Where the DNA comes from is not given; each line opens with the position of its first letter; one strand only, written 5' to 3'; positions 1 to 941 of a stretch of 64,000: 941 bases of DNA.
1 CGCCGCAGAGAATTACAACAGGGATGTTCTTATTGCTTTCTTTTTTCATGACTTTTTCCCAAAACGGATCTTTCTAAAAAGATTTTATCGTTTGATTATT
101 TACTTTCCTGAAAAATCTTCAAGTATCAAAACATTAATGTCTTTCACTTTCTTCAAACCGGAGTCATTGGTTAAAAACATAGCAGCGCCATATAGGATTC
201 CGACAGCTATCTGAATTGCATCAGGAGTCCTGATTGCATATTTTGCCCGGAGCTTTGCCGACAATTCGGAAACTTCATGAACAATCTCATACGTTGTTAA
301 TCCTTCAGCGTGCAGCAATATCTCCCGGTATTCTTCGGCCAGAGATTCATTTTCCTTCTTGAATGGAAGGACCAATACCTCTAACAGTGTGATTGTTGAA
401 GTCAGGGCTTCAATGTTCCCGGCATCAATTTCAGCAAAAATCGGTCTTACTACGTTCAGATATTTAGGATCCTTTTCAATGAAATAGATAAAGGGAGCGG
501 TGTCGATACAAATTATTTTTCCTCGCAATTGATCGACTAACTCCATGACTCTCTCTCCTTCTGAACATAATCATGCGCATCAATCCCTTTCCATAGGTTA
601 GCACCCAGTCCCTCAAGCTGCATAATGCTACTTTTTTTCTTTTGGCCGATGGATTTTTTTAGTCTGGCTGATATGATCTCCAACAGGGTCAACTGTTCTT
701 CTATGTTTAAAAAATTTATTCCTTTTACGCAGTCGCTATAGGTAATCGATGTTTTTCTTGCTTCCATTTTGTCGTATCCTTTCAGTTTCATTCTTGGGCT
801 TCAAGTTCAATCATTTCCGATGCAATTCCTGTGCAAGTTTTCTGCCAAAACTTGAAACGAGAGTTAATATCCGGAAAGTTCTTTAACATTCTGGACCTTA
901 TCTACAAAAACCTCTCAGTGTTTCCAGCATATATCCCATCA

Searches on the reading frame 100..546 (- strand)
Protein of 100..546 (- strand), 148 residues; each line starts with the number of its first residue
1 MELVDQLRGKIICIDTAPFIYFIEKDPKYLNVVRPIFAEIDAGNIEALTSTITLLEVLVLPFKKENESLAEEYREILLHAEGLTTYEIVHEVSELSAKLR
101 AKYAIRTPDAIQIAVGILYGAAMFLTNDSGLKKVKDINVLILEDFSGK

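Call 3: search_protein_families(library=pfam, proteins=[window:100-546:-], max_evalue=0.1)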
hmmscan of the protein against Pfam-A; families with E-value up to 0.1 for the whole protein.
window:100-546:- (148 aa): 1 family
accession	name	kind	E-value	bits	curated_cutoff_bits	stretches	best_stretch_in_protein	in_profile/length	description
PF01850.27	PIN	-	1.9e-14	54.8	23.6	1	12-135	1-118/120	PIN domain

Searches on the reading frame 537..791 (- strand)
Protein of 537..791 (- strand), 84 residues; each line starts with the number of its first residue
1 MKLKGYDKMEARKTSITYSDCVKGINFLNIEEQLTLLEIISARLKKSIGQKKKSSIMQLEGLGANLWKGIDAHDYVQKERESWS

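Call 3: search_protein_families(library=pfam, proteins=[window:537-791:-], max_evalue=0.1)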
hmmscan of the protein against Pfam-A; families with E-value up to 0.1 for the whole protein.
window:537-791:- (84 aa): 1 family
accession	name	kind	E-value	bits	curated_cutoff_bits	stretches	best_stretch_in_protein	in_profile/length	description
PF04201.20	TPD52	-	0.023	15.4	25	1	31-71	18-61/108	Tumour protein D52 family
